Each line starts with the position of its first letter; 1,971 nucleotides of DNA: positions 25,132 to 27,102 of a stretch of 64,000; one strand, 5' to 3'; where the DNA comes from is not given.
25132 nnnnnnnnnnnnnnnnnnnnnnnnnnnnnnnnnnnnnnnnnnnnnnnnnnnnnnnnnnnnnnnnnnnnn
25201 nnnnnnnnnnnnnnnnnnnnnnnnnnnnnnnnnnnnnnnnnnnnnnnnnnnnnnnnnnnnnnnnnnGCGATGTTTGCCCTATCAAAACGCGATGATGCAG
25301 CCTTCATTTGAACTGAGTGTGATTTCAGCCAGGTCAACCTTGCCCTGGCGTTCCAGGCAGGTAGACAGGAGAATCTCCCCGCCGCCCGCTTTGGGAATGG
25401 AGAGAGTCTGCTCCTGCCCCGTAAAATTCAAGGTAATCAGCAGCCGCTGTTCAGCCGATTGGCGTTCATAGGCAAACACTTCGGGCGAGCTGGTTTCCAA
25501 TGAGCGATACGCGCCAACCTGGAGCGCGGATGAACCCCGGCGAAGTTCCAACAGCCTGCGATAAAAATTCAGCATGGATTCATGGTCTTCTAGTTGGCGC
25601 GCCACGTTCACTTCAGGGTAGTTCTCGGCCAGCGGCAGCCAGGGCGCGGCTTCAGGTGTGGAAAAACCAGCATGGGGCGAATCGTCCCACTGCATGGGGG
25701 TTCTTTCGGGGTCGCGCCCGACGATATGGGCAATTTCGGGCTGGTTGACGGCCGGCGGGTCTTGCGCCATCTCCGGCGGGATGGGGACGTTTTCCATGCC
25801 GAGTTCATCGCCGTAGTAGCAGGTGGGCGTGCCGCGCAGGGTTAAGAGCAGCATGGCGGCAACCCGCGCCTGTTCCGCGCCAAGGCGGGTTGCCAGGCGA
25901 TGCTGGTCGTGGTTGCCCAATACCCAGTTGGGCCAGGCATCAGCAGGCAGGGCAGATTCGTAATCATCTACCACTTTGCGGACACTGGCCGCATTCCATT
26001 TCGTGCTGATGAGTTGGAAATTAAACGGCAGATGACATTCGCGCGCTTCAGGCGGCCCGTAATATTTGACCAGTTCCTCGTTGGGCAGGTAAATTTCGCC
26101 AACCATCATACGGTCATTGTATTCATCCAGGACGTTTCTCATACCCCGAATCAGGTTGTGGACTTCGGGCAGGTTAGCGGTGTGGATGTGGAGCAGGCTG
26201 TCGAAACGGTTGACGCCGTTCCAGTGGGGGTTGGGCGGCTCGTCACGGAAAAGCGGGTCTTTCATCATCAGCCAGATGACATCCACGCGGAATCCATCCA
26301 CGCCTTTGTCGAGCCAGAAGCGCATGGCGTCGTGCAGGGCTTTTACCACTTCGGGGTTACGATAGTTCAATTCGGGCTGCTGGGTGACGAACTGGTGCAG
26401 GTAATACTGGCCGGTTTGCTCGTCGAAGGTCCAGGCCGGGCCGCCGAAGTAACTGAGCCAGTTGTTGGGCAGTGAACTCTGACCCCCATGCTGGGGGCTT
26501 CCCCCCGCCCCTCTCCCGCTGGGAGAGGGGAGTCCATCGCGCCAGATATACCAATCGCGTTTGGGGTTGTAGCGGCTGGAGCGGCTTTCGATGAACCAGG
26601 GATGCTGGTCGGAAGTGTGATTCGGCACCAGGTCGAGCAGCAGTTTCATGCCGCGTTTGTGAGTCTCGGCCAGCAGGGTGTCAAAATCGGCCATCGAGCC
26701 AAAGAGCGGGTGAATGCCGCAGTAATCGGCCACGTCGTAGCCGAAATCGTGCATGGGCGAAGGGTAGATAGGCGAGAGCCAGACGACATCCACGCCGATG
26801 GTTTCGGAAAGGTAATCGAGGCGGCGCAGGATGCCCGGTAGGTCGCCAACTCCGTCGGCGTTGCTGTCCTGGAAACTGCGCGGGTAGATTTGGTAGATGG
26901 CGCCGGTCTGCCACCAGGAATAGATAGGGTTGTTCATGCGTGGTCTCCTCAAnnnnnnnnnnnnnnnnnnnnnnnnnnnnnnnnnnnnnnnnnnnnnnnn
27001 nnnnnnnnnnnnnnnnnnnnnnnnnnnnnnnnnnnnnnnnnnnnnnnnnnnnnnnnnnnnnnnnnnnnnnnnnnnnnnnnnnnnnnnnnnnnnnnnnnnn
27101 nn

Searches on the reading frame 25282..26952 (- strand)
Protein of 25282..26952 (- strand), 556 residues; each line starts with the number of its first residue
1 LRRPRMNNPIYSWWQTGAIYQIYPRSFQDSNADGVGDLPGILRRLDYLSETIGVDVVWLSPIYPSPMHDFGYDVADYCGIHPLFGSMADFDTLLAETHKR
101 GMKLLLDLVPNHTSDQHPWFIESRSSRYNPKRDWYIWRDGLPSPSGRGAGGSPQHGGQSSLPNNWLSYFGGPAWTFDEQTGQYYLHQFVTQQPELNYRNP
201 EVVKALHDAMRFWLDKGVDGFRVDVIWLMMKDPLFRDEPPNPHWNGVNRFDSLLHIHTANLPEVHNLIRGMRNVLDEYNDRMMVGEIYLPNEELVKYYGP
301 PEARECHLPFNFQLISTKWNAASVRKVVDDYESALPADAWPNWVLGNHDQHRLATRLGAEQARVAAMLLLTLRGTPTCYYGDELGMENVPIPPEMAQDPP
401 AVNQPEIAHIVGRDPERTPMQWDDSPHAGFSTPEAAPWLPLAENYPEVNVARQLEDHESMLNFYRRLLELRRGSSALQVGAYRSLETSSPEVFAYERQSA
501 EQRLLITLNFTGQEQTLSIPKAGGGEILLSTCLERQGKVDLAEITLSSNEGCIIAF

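Call 45: search_protein_families(library=pfam, max_evalue=0.00001, proteins=[window:25282-26952:-])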
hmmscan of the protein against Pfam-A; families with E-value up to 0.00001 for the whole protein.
window:25282-26952:- (556 aa): 4 families
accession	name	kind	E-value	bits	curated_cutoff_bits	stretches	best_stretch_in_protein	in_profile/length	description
PF00128.31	Alpha-amylase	-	3.7e-141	471.8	22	1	21-479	1-445/446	Alpha amylase, catalytic domain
PF11941.14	DUF3459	-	1.2e-07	32.5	22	1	463-536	1-75/90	Domain of unknown function (DUF3459)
PF16657.11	Malt_amylase_C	-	5.4e-07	30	27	1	480-525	1-46/75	Maltogenic Amylase, C-terminal domain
PF23915.1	SusG_C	-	5.3e-06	27.1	27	0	492-531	1-42/62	Alpha-amylase SusG C-terminal domain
